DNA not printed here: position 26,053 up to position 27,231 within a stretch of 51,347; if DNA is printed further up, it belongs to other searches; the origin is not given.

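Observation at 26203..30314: Pair of paralogous radical SAM proteins with non-canonical CX4CX2C motif bracketing a Na/Pi-PhoU transporter and a TsaA-domain protein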

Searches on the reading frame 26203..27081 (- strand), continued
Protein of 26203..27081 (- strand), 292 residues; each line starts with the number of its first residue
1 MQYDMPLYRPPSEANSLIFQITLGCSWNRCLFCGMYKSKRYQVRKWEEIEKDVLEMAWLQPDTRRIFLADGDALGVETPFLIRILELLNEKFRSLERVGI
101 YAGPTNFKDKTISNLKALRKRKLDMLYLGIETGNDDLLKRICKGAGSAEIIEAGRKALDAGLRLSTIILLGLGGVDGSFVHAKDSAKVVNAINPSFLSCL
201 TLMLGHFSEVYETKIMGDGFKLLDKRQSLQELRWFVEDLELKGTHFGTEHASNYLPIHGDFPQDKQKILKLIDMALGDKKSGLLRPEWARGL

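Call 42: find_homologous_proteins(query=A2, max_evalue=1e-10)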
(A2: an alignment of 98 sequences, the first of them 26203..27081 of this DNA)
Query A2 (98 sequences) (292 aa, profile of the alignment): 6898 proteins with E <= 1e-10 among 8000 candidates; the best 120 are listed.
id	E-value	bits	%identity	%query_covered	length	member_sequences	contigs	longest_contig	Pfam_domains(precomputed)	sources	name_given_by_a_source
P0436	7.3e-121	421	42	100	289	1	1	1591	PF04055.28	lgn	-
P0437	3.3e-120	419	43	100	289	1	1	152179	PF04055.28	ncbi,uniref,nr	ncbi:radical SAM protein [Caloranaerobacter ferrireducens]|uniref:radical SAM protein n=1 Tax=Calora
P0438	6.9e-120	418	43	95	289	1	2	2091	PF04055.28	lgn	-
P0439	2.7e-119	416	44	96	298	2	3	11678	PF04055.28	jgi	-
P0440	3.5e-119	416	47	100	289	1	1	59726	PF04055.28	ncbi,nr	ncbi:MAG: radical SAM protein [Firmicutes bacterium]|nr:radical SAM protein [Bacillota bacterium]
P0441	3.7e-119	416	47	100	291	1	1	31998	PF04055.28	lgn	-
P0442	4.2e-119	415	41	100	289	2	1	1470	PF04055.28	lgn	-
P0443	4.3e-119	415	41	100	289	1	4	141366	PF04055.28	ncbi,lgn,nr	ncbi:MAG TPA: radical SAM protein [Clostridiaceae bacterium]|nr:radical SAM protein [Lutispora sp.] 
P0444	4.9e-119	415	46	100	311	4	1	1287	PF16199.11,PF04055.28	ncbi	-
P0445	9.9e-119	414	41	100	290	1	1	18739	PF04055.28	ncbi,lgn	-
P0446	1.0e-118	414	43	95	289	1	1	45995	PF04055.28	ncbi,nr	ncbi:MAG: radical SAM protein [Clostridiales bacterium]|nr:radical SAM protein [Clostridiales bacter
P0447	1.1e-118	414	48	99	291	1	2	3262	PF04055.28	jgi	-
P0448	1.2e-118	414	41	100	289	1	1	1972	PF04055.28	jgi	-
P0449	1.2e-118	414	41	100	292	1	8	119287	PF04055.28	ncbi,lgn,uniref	ncbi:radical SAM protein [Lutispora sp.]|uniref:radical SAM protein n=1 Tax=Lutispora sp. TaxID=2828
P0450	2.2e-118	413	-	-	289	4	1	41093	PF04055.28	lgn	-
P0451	2.9e-118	413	43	95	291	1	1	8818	PF04055.28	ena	-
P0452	3.5e-118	412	43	95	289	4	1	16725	PF04055.28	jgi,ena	-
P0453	3.8e-118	412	45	100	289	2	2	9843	PF16199.11,PF04055.28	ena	-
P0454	4.0e-118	412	42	99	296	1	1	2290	PF04055.28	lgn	-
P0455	4.5e-118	412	47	95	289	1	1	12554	PF04055.28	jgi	jgi:radical SAM superfamily enzyme YgiQ (UPF0313 family)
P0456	4.8e-118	412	44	100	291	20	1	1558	PF04055.28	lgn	-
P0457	5.2e-118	412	44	99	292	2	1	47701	PF04055.28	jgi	jgi:radical SAM superfamily enzyme YgiQ (UPF0313 family)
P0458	5.8e-118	412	44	95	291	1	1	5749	PF04055.28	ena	-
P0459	5.8e-118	412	44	95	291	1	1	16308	PF04055.28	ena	-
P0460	6.1e-118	412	47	95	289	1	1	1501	PF04055.28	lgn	-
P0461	6.1e-118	412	44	95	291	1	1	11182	PF04055.28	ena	-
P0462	6.1e-118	412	44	95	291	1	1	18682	PF04055.28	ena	-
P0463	7.8e-118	411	41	100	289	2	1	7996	PF04055.28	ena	-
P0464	8.9e-118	411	46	100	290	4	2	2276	PF04055.28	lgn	-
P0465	9.0e-118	411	43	93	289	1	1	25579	PF04055.28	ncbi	-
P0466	1.1e-117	411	45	100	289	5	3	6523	PF04055.28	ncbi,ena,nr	ncbi:MAG: radical SAM protein [Clostridia bacterium]|nr:radical SAM protein [Clostridia bacterium]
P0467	1.1e-117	411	44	95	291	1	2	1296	PF04055.28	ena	-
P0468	1.2e-117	411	44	100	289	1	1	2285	PF04055.28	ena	-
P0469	1.3e-117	410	45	100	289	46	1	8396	PF04055.28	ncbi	-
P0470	1.4e-117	410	44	95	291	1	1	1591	PF04055.28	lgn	-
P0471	1.4e-117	410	45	100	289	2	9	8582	PF04055.28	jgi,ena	-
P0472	1.5e-117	410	45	100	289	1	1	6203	PF04055.28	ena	-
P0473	1.6e-117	410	50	100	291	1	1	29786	PF04055.28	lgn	-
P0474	1.7e-117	410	45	100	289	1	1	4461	PF04055.28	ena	-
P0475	1.7e-117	410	45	100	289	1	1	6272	PF04055.28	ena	-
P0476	1.9e-117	410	44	99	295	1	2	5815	PF04055.28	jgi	jgi:radical SAM superfamily enzyme YgiQ (UPF0313 family)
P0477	2.3e-117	410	44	100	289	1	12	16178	PF16199.11,PF04055.28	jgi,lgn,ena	-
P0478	2.3e-117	410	44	100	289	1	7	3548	PF16199.11,PF04055.28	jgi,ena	-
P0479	2.3e-117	410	44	99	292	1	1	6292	PF04055.28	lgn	-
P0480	2.5e-117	410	44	100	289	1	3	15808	PF16199.11,PF04055.28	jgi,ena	-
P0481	2.6e-117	409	44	100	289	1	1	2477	PF16199.11,PF04055.28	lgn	-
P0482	2.9e-117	409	44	95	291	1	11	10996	PF04055.28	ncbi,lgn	-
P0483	2.9e-117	409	43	100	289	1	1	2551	PF16199.11,PF04055.28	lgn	-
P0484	3.0e-117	409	44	95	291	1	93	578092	PF04055.28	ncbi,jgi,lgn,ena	-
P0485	3.0e-117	409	45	100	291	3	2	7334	PF04055.28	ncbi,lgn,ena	-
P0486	3.1e-117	409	43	100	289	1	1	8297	PF16199.11,PF04055.28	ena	-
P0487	3.4e-117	409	43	99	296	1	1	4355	PF04055.28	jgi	jgi:radical SAM superfamily enzyme YgiQ (UPF0313 family)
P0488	3.7e-117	409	43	100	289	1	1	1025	PF04055.28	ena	-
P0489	3.7e-117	409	43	95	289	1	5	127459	PF04055.28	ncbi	ncbi:MAG: radical SAM protein [Alkaliphilus sp.]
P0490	3.8e-117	409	44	100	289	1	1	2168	PF16199.11,PF04055.28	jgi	jgi:radical SAM superfamily enzyme YgiQ (UPF0313 family)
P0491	4.0e-117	409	45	100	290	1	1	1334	PF04055.28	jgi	-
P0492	4.1e-117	409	44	100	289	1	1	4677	PF04055.28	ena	-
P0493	4.2e-117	409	44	100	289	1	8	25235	PF16199.11,PF04055.28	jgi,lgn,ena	-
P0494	4.4e-117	409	43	100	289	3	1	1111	PF04055.28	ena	-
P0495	4.4e-117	409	44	95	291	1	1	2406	PF04055.28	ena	-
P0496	4.5e-117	409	43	100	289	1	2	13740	PF04055.28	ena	-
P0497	4.6e-117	409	47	95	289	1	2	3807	PF04055.28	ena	-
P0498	4.7e-117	409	43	100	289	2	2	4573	PF04055.28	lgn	-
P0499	5.0e-117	409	42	100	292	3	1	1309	PF04055.28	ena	-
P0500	6.6e-117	408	45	100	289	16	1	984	PF04055.28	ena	-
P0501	6.6e-117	408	44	100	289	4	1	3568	PF04055.28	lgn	-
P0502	6.8e-117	408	45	100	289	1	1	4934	PF04055.28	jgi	jgi:radical SAM superfamily enzyme YgiQ (UPF0313 family)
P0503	6.9e-117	408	43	100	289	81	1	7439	PF16199.11,PF04055.28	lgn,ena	-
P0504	7.0e-117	408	42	100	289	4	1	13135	PF04055.28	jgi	-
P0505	7.1e-117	408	43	100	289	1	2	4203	PF04055.28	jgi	-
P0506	7.3e-117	408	43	100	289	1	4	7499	PF16199.11,PF04055.28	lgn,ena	-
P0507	7.4e-117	408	44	95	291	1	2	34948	PF04055.28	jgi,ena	-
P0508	7.5e-117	408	43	100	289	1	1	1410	PF16199.11,PF04055.28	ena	-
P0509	7.7e-117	408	44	95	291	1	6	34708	PF04055.28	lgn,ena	-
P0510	7.7e-117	408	44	95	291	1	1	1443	PF04055.28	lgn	-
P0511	7.8e-117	408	42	99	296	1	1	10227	PF04055.28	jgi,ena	-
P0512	8.7e-117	408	43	100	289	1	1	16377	PF16199.11,PF04055.28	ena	-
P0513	9.1e-117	408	43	100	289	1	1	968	PF16199.11,PF04055.28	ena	-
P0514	9.2e-117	408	43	100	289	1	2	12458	PF16199.11,PF04055.28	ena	-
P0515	9.5e-117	408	47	100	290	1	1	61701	PF04055.28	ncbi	ncbi:MAG: radical SAM protein [Peptococcaceae bacterium]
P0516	9.9e-117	408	43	99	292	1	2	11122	PF04055.28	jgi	jgi:radical SAM superfamily enzyme YgiQ (UPF0313 family)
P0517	1.1e-116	407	44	100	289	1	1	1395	PF16199.11,PF04055.28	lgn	-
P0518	1.1e-116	407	-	-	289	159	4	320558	PF04055.28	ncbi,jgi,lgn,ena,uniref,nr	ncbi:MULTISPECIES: radical SAM protein [unclassified Clostridium]|uniref:radical SAM protein n=1 Tax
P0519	1.2e-116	407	45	95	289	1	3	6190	PF04055.28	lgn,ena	-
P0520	1.2e-116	407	47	100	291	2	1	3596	PF16199.11,PF04055.28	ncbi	-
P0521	1.2e-116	407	47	100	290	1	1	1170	PF16199.11,PF04055.28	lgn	-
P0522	1.2e-116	407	41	100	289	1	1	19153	PF04055.28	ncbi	-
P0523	1.3e-116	407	44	100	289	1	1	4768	PF16199.11,PF04055.28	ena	-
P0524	1.5e-116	407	42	100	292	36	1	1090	PF04055.28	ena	-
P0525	1.6e-116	407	44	100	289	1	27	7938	PF16199.11,PF04055.28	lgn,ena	-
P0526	1.6e-116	407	43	99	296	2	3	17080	PF04055.28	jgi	jgi:radical SAM superfamily enzyme YgiQ (UPF0313 family)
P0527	1.6e-116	407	43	100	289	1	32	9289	PF16199.11,PF04055.28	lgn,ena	-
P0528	1.6e-116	407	43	100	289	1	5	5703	PF16199.11,PF04055.28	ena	-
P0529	1.6e-116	407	44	100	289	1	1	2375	PF04055.28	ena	-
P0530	1.8e-116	407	44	100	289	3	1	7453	PF16199.11,PF04055.28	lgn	-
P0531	1.8e-116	407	45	99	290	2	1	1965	PF04055.28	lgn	-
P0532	2.0e-116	407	45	100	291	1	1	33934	PF04055.28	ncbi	-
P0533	2.1e-116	407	44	100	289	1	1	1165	PF16199.11,PF04055.28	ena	-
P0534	2.1e-116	407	44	100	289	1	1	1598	PF16199.11,PF04055.28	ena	-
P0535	2.1e-116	407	43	100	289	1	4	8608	PF04055.28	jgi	-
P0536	2.2e-116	406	50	100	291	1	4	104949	PF04055.28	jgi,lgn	-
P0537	2.2e-116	406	43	100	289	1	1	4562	PF16199.11,PF04055.28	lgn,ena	-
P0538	2.3e-116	406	43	100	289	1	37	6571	PF16199.11,PF04055.28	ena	-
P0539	2.3e-116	406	43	100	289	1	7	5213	PF16199.11,PF04055.28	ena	-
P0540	2.5e-116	406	42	100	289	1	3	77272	PF04055.28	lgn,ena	-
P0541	2.6e-116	406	44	100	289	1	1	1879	PF16199.11,PF04055.28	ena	-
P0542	2.6e-116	406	44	100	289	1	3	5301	PF16199.11,PF04055.28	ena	-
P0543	2.6e-116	406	44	100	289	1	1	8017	PF16199.11,PF04055.28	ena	-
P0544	2.7e-116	406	44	100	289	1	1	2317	PF16199.11,PF04055.28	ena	-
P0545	2.7e-116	406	43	100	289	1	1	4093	PF16199.11,PF04055.28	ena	-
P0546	2.8e-116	406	46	99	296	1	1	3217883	PF04055.28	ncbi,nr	ncbi:MAG: radical SAM protein [Methanomassiliicoccales archaeon]|nr:MAG: radical SAM protein [Methan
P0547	2.9e-116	406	44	100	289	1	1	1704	PF16199.11,PF04055.28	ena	-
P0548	2.9e-116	406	43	100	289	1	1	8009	PF04055.28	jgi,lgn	-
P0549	3.0e-116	406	43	100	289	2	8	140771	PF16199.11,PF04055.28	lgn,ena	-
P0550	3.2e-116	406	44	100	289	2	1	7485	PF16199.11,PF04055.28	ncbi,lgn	-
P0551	3.3e-116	406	44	99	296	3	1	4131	PF04055.28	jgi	jgi:radical SAM superfamily enzyme YgiQ (UPF0313 family)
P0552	3.3e-116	406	44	100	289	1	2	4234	PF16199.11,PF04055.28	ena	-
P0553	3.4e-116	406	44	100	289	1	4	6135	PF16199.11,PF04055.28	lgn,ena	-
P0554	3.4e-116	406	44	95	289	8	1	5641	PF04055.28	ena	-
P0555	3.4e-116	406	43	99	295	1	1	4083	PF04055.28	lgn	-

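Call 50: find_encoding_contigs(protein=P0518, flank=5000, max_places=2)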
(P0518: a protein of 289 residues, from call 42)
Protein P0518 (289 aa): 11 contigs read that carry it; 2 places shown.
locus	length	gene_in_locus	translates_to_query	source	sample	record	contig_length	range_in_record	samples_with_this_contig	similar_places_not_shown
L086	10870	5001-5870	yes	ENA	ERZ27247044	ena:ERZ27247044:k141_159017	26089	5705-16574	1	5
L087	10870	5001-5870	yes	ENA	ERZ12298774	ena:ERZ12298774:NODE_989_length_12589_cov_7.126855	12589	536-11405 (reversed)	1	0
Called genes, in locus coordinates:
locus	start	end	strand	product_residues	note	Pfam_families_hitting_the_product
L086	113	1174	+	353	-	PF01168:Ala_racemase_N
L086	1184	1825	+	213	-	-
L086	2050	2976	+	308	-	PF01797:Y1_Tnp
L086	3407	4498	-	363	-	PF00465:Fe-ADH, PF13685:Fe-ADH_2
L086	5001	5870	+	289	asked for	PF04055:Radical_SAM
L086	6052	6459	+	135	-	PF11208:DUF2992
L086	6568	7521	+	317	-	PF12833:HTH_18, PF00165:HTH_AraC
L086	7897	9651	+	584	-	PF00664:ABC_membrane, PF02463:SMC_N (faint), PF00005:ABC_tran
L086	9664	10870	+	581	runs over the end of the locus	PF00664:ABC_membrane, PF00005:ABC_tran, PF02463:SMC_N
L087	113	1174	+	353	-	PF01168:Ala_racemase_N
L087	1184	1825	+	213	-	-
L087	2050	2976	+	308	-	PF01797:Y1_Tnp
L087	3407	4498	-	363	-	PF00465:Fe-ADH, PF13685:Fe-ADH_2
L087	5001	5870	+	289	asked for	PF04055:Radical_SAM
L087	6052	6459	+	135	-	PF11208:DUF2992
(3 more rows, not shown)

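Call 51: find_encoding_contigs(protein=P0437, flank=5000, max_places=1)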
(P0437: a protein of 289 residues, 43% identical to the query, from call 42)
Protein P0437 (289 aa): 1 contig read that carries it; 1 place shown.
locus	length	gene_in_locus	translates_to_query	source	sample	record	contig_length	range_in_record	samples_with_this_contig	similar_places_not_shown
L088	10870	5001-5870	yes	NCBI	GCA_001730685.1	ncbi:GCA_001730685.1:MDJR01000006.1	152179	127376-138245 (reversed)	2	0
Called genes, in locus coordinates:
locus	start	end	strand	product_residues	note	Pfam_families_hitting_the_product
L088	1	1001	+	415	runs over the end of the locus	PF00089:Trypsin, PF13365:Trypsin_2, PF00595:PDZ, PF13180:PDZ_2, PF17820:PDZ_6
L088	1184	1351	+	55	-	PF14116:YyzF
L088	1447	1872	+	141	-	PF01844:HNH, PF13395:HNH_4, PF14279:HNH_5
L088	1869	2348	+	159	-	PF02590:SPOUT_MTase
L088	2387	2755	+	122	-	-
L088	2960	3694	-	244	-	PF01925:TauE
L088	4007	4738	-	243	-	PF27120:YybI_C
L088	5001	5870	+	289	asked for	PF04055:Radical_SAM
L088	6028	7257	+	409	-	PF02073:Peptidase_M29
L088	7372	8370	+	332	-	-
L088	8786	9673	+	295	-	PF01171:ATP_bind_3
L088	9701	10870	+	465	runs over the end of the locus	PF00206:Lyase_1, PF10415:FumaraseC_C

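Call 52: find_encoding_contigs(protein=P0546, flank=5000, max_places=1)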
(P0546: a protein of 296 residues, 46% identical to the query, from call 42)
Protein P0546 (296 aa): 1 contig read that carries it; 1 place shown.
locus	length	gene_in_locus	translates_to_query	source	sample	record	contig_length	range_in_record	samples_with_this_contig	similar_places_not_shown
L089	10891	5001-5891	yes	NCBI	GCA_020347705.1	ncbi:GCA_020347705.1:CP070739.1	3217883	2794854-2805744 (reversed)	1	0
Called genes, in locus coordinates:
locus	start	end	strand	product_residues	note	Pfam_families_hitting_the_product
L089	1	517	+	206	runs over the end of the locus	-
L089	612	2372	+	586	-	PF05048:NosD (weak), PF13229:Beta_helix, PF05048:NosD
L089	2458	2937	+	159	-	PF00571:CBS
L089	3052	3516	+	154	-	PF00571:CBS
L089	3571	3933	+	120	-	-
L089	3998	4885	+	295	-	PF00656:Peptidase_C14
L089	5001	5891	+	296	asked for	PF04055:Radical_SAM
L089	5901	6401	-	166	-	PF04079:SMC_ScpB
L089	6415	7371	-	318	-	PF02616:SMC_ScpA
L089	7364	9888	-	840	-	PF02463:SMC_N, PF06470:SMC_hinge, PF13304:AAA_21 (weak)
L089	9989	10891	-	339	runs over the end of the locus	PF13229:Beta_helix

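Call 53: predict_structure(alignment_id=A3)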
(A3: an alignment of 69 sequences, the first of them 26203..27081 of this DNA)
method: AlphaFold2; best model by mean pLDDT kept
length: 292 residues; sequences in the alignment: 69
mean_pLDDT: 92.4   pTM: 0.90
mean pLDDT of the five models: 92.4, 92.3, 92.2, 91.4, 91.0
residues with pLDDT >= 90: 214; 70-90: 75; 50-70: 3; < 50: 0
segments of 3 or more residues with pLDDT < 50: none
pLDDT, mean of each block of 10 residues (from residue 1): 83 91 86 81 95 97 95 93 98 98 90 98 97 95 94 98 97 95 99 97 81 80 93 98 94 92 98 88 82 66
secondary structure, 60 per line:
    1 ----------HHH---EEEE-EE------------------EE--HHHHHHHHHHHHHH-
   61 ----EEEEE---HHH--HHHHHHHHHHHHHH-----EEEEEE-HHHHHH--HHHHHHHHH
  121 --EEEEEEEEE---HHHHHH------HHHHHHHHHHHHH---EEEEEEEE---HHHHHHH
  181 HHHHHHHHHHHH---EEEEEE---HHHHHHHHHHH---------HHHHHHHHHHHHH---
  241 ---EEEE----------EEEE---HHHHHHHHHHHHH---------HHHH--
elements in order: E17-20 H46-59 E65-69 H78-91 E97-102 H104-109 H112-120 E123-131 H135-140 H147-159 E163-170 H174-192 E196-201 H205-215 H225-237 E244-247 E258-261 H265-277 H287-290

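Call 56: fold_search(model_id=the predicted structure, library=pdb)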
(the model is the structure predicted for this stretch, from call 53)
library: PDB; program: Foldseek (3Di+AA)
matches with E <= 10: 1703; with E <= 0.001: 156
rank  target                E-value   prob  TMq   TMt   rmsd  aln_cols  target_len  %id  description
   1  9ccb                  2.9e-11  1.00  0.62  0.45   5.9       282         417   14  X-ray crystal structure of methyl-coenzyme M reductase glutamine methylase (MgmA) from Methanothermobacter marburgensis  (released 2025-01-01)
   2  3t7v                  1.1e-09  1.00  0.53  0.47   9.6       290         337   14  Crystal structure of methylornithine synthase (PylB) (released 2011-11-30)
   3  6fd2_B                4.4e-09  1.00  0.60  0.41   5.7       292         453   10  Radical SAM 1,2-diol dehydratase AprD4 in complex with its substrate paromamine (released 2018-01-17)
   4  9a6d_A                1.1e-08  1.00  0.57  0.38   3.9       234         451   17  Integrative model of MTAB-YVFG by crosslinking MS and deep learning (released 2024-09-18)
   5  6fd2_A                1.9e-08  1.00  0.55  0.37   3.1       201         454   13  Radical SAM 1,2-diol dehydratase AprD4 in complex with its substrate paromamine (released 2018-01-17)
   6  4wcx_C                2.1e-08  1.00  0.49  0.34   6.0       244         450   17  Crystal structure of HydG: A maturase of the [FeFe]-hydrogenase (released 2015-02-04)
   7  4wcx_A                3.8e-08  1.00  0.50  0.34   5.9       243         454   17  Crystal structure of HydG: A maturase of the [FeFe]-hydrogenase (released 2015-02-04)
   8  4rtb                  4.0e-08  1.00  0.45  0.33   6.8       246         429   17  X-ray structure of the FeFe-hydrogenase maturase HydG from Carboxydothermus hydrogenoformans (released 2015-01-28)
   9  7mjy_A                5.1e-08  1.00  0.59  0.40   3.9       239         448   16  MiaB in the complex with s-adenosyl-L-homocysteine and RNA (released 2021-09-15)
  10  7o1t                  5.4e-08  1.00  0.52  0.44  11.4       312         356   12  Fe(CO)2CNCl species bound [HydE from T. Maritima (released 2021-05-26)
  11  5few                  6.8e-08  1.00  0.52  0.45  11.0       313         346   13  HydE from T. maritima in complex with S-adenosyl-L-cysteine (final product) (released 2016-04-06)
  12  6qk7_C                8.6e-08  1.00  0.52  0.37   7.7       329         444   10  Elongator catalytic subcomplex Elp123 lobe (released 2019-07-17)
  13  6q2p_A                8.6e-08  1.00  0.54  0.54  12.9       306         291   15  Crystal structure of mouse viperin bound to cytidine triphosphate and S-adenosylhomocysteine (released 2020-01-22)
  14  7mjz                  9.1e-08  1.00  0.57  0.39   4.2       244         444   16  The structure of MiaB with pentasulfide bridge (released 2021-09-15)
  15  5ff2                  9.7e-08  1.00  0.52  0.45  11.1       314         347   13  HydE from T. maritima in complex with (2R,4R)-TDA (released 2016-04-06)
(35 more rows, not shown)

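Call 74: search_dna_similar(query=window:26203-27081:-, collection=plasmids, mode=protein, max_evalue=1e-10, max_rows=15)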
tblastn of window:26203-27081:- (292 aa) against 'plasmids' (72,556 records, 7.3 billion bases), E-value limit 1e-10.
Records with a match: 13; places in all: 14; records where one place covers at least 80% of the query: 8.
Best place of each record, by identity: <60% 13.
By first word of the organism name: Deinococcus 4; Sulfuricurvum 2; Acetoanaerobium 1; Fusobacterium 1; Clostridium 1; Persicobacter 1; Vibrio 1; Ilyobacter 1; Peptoclostridium 1.
By predicted mobility (MOB-suite, as given by PLSDB): non-mobilizable 13.
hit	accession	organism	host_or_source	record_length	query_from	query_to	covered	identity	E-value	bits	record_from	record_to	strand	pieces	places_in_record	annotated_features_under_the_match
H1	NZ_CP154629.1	Acetoanaerobium noterae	cell culture,Sludge of a digestion ...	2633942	1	292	100%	45.5%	3e-73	251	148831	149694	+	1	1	none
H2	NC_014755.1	Sulfuricurvum kujiense DSM 16994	drain water from underground crude oil ...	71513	1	292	100%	40.3%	4e-62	219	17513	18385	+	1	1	radical SAM protein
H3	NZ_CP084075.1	Fusobacterium vincentii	-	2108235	3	276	94%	39.0%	2e-56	202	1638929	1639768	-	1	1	none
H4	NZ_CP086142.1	Clostridium estertheticum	bovine,single colony,feces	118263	1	278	95%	33.8%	2e-37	147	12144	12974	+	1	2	radical SAM protein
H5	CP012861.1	Persicobacter sp. JZB09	cell culture,soil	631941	1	278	95%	33.5%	1e-39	154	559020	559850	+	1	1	record has no annotation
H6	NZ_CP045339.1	Vibrio sp. THAF190c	pure culture,Surface of a polyethylene ...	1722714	1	276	95%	31.5%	7e-44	166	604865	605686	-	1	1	none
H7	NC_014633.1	Ilyobacter polytropus DSM 2926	marine mud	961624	1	276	95%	30.8%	1e-41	160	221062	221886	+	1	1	radical SAM protein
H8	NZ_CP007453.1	Peptoclostridium acidaminophilum DSM 3953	black mud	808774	7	270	90%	30.6%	2e-33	136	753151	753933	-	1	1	radical SAM protein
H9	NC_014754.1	Sulfuricurvum kujiense DSM 16994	drain water from underground crude oil ...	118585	1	174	60%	44.0%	3e-34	138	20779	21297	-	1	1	radical SAM protein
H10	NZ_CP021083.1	Deinococcus ficus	Ficus religiosa L.,cell ...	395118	10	192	63%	29.5%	2e-18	93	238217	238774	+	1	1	radical SAM protein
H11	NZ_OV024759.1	Deinococcus radiodurans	-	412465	10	190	62%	29.8%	1e-17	91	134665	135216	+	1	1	radical SAM protein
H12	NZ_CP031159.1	Deinococcus wulumuqiensis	cell culture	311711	10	190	62%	28.2%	8e-17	88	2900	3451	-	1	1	radical SAM protein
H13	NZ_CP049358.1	Deinococcus wulumuqiensis R12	cell culture,soil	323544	10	189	62%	28.3%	2e-16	87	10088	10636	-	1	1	radical SAM protein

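Call 75: search_dna_similar(query=window:26203-27081:-, collection=phages, mode=protein, max_evalue=1e-10, max_rows=10)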
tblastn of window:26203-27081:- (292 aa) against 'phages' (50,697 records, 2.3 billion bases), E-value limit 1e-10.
Records with a match: 2; places in all: 2; records where one place covers at least 80% of the query: 2.
Best place of each record, by identity: <60% 2.
By first word of the organism name: Pseudomonas 1; Bacteriophage 1.
By host as written in the record: Pseudomonas aeruginosa 1; - 1.
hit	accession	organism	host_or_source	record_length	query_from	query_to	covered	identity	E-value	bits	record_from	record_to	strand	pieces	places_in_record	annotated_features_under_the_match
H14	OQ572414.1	Pseudomonas phage Y13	Pseudomonas aeruginosa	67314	1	292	100%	36.7%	1e-54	196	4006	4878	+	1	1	record has no annotation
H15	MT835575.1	Bacteriophage sp.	human fecal samples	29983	9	277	92%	35.9%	7e-45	167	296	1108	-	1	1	record has no annotation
